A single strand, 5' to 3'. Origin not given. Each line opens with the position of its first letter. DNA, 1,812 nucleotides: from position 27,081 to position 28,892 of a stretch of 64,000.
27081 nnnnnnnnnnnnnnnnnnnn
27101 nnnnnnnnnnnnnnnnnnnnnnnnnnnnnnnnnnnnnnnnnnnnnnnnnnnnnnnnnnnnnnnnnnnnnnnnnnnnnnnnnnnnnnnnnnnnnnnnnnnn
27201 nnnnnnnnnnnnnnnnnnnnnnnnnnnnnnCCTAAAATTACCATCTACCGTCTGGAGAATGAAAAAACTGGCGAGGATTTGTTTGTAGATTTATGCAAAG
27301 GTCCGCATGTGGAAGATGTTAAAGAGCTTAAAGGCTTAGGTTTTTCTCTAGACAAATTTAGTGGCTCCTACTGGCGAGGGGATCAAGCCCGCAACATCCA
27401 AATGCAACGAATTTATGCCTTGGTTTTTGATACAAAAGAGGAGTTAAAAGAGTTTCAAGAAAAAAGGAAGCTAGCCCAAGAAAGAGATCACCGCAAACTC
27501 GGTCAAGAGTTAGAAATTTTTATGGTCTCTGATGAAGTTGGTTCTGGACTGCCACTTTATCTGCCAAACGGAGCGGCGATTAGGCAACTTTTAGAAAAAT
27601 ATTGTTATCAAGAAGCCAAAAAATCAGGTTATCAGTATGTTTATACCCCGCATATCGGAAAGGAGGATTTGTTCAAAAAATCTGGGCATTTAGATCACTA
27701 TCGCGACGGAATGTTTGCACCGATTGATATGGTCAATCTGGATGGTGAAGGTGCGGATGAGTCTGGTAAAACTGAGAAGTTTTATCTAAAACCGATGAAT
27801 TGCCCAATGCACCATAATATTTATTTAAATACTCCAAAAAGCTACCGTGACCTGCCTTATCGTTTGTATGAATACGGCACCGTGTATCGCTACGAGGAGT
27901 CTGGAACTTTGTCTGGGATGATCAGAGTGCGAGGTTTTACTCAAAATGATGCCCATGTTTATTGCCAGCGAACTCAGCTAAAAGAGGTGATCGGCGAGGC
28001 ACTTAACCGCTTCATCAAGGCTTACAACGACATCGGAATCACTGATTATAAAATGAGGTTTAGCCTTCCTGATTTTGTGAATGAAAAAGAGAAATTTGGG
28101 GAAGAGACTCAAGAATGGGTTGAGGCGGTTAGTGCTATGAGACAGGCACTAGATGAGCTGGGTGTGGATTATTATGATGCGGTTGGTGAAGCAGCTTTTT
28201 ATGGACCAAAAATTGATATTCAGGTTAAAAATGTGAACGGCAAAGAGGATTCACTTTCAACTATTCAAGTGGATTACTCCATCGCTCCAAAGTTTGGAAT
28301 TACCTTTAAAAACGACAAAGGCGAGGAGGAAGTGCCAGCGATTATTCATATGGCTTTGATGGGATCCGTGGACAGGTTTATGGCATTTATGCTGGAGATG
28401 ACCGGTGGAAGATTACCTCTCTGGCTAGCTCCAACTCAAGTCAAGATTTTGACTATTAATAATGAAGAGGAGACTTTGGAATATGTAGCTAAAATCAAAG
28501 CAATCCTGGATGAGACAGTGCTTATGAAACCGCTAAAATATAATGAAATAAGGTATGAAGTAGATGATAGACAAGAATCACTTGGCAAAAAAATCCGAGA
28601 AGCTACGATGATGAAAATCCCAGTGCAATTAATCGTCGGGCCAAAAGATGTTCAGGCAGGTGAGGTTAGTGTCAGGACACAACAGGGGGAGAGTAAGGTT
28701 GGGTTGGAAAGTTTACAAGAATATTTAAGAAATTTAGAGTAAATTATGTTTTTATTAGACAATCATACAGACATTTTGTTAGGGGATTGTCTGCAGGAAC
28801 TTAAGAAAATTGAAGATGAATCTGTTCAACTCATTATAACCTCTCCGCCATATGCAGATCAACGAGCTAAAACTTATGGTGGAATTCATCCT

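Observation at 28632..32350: Three direct copies of the thrS 3' end delimit an array of small gene cassettes, with no recombinase in sight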

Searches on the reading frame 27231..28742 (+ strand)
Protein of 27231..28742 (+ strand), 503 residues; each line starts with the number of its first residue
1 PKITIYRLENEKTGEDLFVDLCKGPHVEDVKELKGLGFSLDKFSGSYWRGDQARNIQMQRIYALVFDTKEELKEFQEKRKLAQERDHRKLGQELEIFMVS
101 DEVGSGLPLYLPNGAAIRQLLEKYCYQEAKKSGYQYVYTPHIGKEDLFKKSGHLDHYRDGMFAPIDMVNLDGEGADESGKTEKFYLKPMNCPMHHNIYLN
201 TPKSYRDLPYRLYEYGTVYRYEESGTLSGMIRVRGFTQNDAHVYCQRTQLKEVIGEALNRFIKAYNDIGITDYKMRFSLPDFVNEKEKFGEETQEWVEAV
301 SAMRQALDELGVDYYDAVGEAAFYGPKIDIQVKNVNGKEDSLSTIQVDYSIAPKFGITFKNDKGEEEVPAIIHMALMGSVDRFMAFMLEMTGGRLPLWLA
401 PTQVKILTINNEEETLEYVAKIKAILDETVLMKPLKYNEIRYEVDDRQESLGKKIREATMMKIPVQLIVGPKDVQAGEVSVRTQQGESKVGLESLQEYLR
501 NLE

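Call 17: find_related_loci(query=window:27531-28742:+, collection=genome_contigs, flank=10000)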
Query window:27531-28742:+ (403 aa) in genome_contigs; peptide patterns used: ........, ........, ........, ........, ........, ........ (x = any residue, [..] = any of these).
117 stretches matched a pattern; 7 encode a relative of the query (tblastn E <= 1e-3); 7 distinct loci.
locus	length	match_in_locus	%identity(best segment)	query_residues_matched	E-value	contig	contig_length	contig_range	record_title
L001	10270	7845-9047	88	3-403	0e+0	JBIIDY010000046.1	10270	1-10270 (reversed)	MAG: Limisphaerales bacterium isolate ME2000-08-17pf_3300042335_group1_bin84 Rohwer_bin1519_scaffold_6301_c1, whole geno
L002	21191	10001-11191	79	1-399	0e+0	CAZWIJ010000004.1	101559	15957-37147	MAG TPA_asm: uncultured Candidatus Saccharibacteria bacterium isolate SRP118108_co3_444 genome assembly, contig: NODE_44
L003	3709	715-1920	76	1-402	0e+0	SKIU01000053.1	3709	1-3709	MAG: candidate division SR1 bacterium isolate CSBr16_75 CSBr16-46495, whole genome shotgun sequence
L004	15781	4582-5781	74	1-402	0e+0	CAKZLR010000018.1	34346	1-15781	MAG TPA_asm: uncultured Candidatus Peregrinibacteria bacterium isolate SRR5214706_bin.121_CONCOCT_v1.1_MAG genome assemb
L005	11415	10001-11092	38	4-398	1e-83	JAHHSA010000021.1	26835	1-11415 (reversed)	MAG: Oscillibacter sp. isolate MAG044 MAG044_21, whole genome shotgun sequence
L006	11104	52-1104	26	5-399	5e-18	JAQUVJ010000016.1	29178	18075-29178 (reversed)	MAG: Candidatus Nanoarchaeia archaeon isolate STD2_164 NODE_5602_length_29178_cov_9.958865_Sandtown_D2, whole genome sho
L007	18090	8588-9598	24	6-390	5e-12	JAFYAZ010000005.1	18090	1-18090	MAG: Bacilli bacterium isolate RGIG6926 Sheep_Rumen-5__c131288, whole genome shotgun sequence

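Call 33: find_homologous_proteins(query=window:27231-28742:+, max_evalue=1e-100)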
Query window:27231-28742:+ (503 aa): 7742 proteins with E <= 1e-100 among 8000 candidates; the best 120 are listed.
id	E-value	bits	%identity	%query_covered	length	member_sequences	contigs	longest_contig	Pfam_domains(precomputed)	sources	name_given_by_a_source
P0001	0.0e+0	1037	83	100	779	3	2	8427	PF03129.26,PF00587.31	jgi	jgi:threonyl-tRNA synthetase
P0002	0.0e+0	1028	82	100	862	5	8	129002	PF03129.26,PF13302.14,PF00587.31,PF13523.13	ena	-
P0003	6.3e-298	1006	86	100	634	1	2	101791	PF03129.26,PF00587.31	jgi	jgi:threonyl-tRNA synthetase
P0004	2.4e-292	988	90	94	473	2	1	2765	PF03129.26,PF00587.31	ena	-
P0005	9.3e-289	976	84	100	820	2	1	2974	PF04480.19,PF03129.26,PF00587.31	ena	-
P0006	1.3e-282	956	83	100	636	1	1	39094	PF03129.26,PF00587.31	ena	-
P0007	2.2e-282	955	82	100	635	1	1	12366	PF03129.26,PF00587.31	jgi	-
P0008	2.7e-282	955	82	100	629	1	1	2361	PF03129.26,PF00587.31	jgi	-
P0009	7.6e-282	953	82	100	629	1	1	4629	PF03129.26,PF00587.31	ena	-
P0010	2.1e-280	948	82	100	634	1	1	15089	PF03129.26,PF00587.31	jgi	jgi:threonyl-tRNA synthetase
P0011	5.9e-278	940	81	99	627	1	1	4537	PF03129.26,PF00587.31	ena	-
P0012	2.2e-277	938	81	100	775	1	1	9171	PF03129.26,PF00587.31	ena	-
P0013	2.8e-276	935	81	100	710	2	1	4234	PF03129.26,PF00587.31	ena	-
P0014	1.4e-275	932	80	100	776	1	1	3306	PF04480.19,PF03129.26,PF00587.31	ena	-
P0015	6.2e-275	930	79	100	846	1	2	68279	PF13419.13,PF03129.26,PF00702.33,PF00587.31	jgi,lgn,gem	-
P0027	1.2e-248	844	83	87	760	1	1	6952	PF04480.19,PF00587.31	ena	-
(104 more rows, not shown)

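Call 34: find_encoding_contigs(protein=P0003, flank=10000, max_places=2)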
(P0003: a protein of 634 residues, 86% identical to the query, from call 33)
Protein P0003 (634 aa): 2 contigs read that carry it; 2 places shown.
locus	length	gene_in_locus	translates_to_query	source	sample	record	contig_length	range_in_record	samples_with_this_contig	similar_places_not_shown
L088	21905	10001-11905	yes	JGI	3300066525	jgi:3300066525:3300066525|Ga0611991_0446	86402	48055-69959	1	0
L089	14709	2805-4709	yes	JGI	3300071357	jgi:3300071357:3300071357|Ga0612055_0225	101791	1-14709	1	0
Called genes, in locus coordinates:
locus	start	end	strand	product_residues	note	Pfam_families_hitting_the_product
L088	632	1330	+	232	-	PF02075:RuvC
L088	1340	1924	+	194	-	PF02223:Thymidylate_kin (faint), PF13238:AAA_18 (weak)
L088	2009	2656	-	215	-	PF00581:Rhodanese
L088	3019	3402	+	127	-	-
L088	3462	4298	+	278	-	-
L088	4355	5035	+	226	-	-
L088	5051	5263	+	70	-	-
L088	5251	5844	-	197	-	PF13419:HAD_2 (weak)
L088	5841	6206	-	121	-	PF01219:DAGK_prokar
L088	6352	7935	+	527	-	-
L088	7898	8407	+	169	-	PF00574:CLP_protease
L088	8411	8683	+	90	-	PF07866:DUF1653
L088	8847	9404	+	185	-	PF28474:DUF8412, PF13376:OmdA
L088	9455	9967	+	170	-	PF02452:PemK_toxin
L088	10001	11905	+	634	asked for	PF00587:tRNA-synt_2b, PF03129:HGTP_anticodon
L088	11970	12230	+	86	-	-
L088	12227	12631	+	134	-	PF01850:PIN (faint)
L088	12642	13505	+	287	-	-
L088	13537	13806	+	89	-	-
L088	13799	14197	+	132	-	PF01850:PIN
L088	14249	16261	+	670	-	PF00005:ABC_tran, PF02463:SMC_N (weak)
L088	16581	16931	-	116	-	PF03960:ArsC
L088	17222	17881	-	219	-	PF09335:VTT_dom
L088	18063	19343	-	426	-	PF00270:DEAD, PF04851:ResIII (weak), PF00271:Helicase_C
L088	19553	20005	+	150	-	PF19694:DUF6194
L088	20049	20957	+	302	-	PF04116:FA_hydroxylase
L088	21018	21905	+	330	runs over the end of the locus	-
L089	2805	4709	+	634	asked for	PF00587:tRNA-synt_2b, PF03129:HGTP_anticodon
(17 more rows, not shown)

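Call 35: find_encoding_contigs(protein=P0002, flank=10000, max_places=3)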
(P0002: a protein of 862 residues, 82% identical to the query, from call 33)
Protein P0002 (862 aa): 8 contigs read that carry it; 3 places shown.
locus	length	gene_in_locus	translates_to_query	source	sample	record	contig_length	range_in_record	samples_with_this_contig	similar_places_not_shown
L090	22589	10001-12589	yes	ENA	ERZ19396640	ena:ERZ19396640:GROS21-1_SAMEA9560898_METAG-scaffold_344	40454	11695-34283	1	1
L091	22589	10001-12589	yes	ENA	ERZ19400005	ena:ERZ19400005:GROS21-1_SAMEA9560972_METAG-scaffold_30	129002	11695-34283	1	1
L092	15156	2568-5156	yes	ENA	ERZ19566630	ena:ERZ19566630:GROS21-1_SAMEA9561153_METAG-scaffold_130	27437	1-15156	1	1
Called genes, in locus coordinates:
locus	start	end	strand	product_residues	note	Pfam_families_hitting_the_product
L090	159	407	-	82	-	PF02609:Exonuc_VII_S (weak)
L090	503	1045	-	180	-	PF00581:Rhodanese, PF11127:YgaP-like_TM (weak)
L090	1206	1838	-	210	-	PF00573:Ribosomal_L4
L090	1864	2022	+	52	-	-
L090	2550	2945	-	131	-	-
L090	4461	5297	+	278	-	PF00181:Ribosomal_L2_N, PF03947:Ribosomal_L2_C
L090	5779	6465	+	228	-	PF07650:KH_2, PF00189:Ribosomal_S3_C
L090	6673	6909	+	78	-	-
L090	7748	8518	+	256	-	-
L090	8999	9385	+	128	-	PF13023:HD_3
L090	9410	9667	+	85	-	-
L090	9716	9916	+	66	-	-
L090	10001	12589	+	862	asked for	PF13302:Acetyltransf_3, PF13523:Acetyltransf_8, PF00587:tRNA-synt_2b, PF03129:HGTP_anticodon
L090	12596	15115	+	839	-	PF04313:HSDR_N (weak), PF00270:DEAD, PF04851:ResIII, PF18766:SWI2_SNF2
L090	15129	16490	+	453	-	PF02384:N6_Mtase, PF01170:UPF0020 (weak), PF07669:Eco57I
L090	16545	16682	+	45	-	-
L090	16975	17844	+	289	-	PF17761:DUF1016_N, PF06250:YhcG_C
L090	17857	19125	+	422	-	PF01420:Methylase_S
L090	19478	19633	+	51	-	-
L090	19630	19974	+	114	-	PF03235:GmrSD_N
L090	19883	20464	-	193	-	-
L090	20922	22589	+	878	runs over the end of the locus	PF00317:Ribonuc_red_lgN, PF02867:Ribonuc_red_lgC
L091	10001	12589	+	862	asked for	PF13302:Acetyltransf_3, PF13523:Acetyltransf_8, PF00587:tRNA-synt_2b, PF03129:HGTP_anticodon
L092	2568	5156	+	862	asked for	PF13302:Acetyltransf_3, PF13523:Acetyltransf_8, PF00587:tRNA-synt_2b, PF03129:HGTP_anticodon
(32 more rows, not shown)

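Call 36: find_encoding_contigs(protein=P0006, flank=10000, max_places=2)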
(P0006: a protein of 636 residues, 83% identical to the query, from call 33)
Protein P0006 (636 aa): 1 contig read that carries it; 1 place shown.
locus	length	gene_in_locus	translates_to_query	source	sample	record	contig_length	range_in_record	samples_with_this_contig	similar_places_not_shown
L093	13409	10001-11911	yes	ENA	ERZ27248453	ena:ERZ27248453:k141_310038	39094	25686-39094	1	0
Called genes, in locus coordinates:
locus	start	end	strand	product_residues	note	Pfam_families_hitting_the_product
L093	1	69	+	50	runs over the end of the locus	-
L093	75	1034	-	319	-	-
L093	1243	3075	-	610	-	PF01471:PG_binding_1 (faint)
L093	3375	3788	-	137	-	PF18895:T4SS_pilin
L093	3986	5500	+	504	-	PF01381:HTH_3, PF13560:HTH_31, PF00275:EPSP_synthase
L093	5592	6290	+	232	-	PF08713:DNA_alkylation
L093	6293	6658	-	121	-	PF01638:HxlR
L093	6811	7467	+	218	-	PF14512:TM1586_NiRdase (faint), PF00881:Nitroreductase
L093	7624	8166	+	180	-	PF01931:NTPase_I-T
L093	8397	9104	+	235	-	PF01411:tRNA-synt_2c, PF07973:tRNA_SAD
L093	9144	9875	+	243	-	PF02678:Pirin, PF17954:Pirin_C_2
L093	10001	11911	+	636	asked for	PF00587:tRNA-synt_2b, PF03129:HGTP_anticodon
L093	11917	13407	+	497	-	?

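Call 46: find_encoding_contigs(protein=P0001, flank=10000, max_places=2)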
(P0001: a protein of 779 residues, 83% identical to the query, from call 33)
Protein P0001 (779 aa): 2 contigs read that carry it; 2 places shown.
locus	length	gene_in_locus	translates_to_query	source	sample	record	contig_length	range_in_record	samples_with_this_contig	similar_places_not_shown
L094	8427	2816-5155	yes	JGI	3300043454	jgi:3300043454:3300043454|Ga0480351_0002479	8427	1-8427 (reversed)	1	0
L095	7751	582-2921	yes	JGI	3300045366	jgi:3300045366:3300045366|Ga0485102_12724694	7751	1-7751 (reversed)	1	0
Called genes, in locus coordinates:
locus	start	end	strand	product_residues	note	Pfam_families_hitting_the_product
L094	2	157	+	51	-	?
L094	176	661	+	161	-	-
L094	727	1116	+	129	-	PF02452:PemK_toxin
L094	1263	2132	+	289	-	PF01209:Ubie_methyltran (weak), PF13489:Methyltransf_23, PF05175:MTS (weak), PF08241:Methyltransf_11, PF08242:Methyltransf_12, PF13649:Methyltransf_25, PF13847:Methyltransf_31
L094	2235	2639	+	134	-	PF01042:Ribonuc_L-PSP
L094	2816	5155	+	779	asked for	PF00587:tRNA-synt_2b, PF03129:HGTP_anticodon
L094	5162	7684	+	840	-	PF04313:HSDR_N (weak), PF00270:DEAD, PF04851:ResIII, PF18766:SWI2_SNF2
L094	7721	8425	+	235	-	?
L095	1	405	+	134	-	PF01042:Ribonuc_L-PSP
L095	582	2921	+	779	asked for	PF00587:tRNA-synt_2b, PF03129:HGTP_anticodon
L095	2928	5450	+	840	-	PF04313:HSDR_N (weak), PF00270:DEAD, PF04851:ResIII, PF18766:SWI2_SNF2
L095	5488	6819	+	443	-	PF02384:N6_Mtase, PF01170:UPF0020 (weak), PF07669:Eco57I (weak)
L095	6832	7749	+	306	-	?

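Call 47: find_encoding_contigs(protein=P0007, flank=10000, max_places=1)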
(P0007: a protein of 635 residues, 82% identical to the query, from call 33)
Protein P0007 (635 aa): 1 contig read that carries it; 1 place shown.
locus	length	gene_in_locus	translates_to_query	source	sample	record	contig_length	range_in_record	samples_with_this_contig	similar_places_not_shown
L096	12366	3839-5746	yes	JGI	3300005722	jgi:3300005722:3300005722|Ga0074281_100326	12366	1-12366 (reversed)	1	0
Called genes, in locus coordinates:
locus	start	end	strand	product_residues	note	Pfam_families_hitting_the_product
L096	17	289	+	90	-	-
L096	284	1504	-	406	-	-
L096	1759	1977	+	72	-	-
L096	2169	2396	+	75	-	-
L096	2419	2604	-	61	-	-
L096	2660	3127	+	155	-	PF06250:YhcG_C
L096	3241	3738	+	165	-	PF05014:Nuc_deoxyrib_tr (weak)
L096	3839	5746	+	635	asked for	PF00587:tRNA-synt_2b, PF03129:HGTP_anticodon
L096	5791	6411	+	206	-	PF10544:T5orf172 (weak), PF13455:MUG113 (weak)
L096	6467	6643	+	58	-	PF01329:Pterin_4a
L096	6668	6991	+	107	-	PF04266:ASCH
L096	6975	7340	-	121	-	PF13635:DUF4143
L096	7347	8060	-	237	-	PF13173:AAA_14, PF13635:DUF4143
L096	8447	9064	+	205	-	-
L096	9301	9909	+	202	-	-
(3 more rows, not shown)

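Call 48: find_encoding_contigs(protein=P0010, flank=10000, max_places=1)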
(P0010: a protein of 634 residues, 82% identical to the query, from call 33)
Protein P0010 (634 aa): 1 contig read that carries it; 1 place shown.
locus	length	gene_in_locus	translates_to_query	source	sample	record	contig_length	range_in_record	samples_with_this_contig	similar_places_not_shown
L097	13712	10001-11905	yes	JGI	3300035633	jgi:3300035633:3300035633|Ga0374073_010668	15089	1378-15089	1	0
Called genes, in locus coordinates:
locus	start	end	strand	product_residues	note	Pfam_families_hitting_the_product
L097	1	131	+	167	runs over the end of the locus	-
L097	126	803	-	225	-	-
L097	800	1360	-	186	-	PF04542:Sigma70_r2, PF08281:Sigma70_r4_2, PF04545:Sigma70_r4 (weak)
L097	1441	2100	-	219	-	PF02469:Fasciclin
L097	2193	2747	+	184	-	PF28549:NDPSase_N (weak), PF00293:NUDIX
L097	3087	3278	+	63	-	-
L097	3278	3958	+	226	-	PF03167:UDG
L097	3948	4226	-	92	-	-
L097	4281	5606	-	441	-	-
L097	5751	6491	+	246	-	-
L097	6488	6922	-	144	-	PF18895:T4SS_pilin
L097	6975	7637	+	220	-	PF00081:Sod_Fe_N, PF02777:Sod_Fe_C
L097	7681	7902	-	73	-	-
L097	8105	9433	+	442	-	-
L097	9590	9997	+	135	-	-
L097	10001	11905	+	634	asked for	PF00587:tRNA-synt_2b, PF03129:HGTP_anticodon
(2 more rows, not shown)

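Call 49: find_encoding_contigs(protein=P0012, flank=10000, max_places=1)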
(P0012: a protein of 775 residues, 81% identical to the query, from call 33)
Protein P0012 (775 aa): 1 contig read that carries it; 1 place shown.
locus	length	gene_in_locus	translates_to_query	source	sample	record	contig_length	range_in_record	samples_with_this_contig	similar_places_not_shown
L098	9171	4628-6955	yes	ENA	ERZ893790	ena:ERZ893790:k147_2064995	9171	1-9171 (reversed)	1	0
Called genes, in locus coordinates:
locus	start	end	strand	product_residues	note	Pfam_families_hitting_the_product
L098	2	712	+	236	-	?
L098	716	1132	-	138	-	PF08570:DUF1761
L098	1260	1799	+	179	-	-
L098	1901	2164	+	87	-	-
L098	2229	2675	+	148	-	-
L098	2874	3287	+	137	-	-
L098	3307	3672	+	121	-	PF09966:DUF2200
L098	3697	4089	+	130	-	PF02627:CMD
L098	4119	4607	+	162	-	-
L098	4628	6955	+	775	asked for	PF00587:tRNA-synt_2b, PF03129:HGTP_anticodon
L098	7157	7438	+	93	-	-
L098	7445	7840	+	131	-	PF01850:PIN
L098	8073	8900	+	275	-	-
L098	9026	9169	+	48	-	?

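Call 50: find_encoding_contigs(protein=P0027, flank=10000, max_places=1)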
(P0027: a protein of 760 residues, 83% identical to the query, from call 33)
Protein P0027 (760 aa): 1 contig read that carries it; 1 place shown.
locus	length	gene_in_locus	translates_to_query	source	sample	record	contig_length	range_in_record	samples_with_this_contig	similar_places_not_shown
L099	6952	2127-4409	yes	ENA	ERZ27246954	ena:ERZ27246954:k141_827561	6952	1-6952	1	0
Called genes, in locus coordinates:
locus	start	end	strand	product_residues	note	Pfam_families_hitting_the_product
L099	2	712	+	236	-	?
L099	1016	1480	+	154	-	-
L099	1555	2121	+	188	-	PF13238:AAA_18 (faint)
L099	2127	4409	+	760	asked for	PF04480:DUF559, PF00587:tRNA-synt_2b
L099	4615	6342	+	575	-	PF10592:AIPR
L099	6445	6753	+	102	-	-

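Call 61: search_protein_families(library=pfam, proteins=[L099:4615-6342:+, L099:6445-6753:+, L093:11917-13407:+], max_evalue=0.001)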
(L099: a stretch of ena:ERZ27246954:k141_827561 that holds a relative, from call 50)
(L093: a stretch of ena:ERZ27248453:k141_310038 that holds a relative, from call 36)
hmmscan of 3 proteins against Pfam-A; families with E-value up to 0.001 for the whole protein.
L099:4615-6342:+ (575 aa): 1 family
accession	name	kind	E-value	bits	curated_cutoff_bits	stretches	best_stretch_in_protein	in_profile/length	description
PF10592.14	AIPR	-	2.1e-37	129.9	25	1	240-528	1-285/308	AIPR protein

L099:6445-6753:+ (102 aa): 0 families

L093:11917-13407:+ (497 aa): 4 families
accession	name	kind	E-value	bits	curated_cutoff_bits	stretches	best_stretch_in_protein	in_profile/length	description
PF02384.22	N6_Mtase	-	1.3e-112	376.6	20.4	1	148-459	2-307/311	N-6 DNA Methylase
PF12161.14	HsdM_N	-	4.4e-25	89.3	24.5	1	10-136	2-135/135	HsdM N-terminal domain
PF07669.17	Eco57I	-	4.7e-06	27.2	25.3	1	234-363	33-171/171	Eco57I restriction-modification methylase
PF05175.20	MTS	-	2.5e-05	24.4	23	1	182-283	21-112/170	Methyltransferase small domain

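Call 79: find_encoding_contigs(protein=P0004, flank=10000, max_places=2)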
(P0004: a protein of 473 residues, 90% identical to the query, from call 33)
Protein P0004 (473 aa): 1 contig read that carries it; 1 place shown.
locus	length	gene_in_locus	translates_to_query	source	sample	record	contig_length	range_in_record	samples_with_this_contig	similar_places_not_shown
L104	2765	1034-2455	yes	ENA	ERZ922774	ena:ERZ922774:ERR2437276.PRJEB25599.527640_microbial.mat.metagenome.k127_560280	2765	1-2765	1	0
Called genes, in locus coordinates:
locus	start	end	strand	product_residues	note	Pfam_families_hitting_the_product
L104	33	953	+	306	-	PF04480:DUF559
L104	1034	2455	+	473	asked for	PF00587:tRNA-synt_2b, PF03129:HGTP_anticodon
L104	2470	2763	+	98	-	?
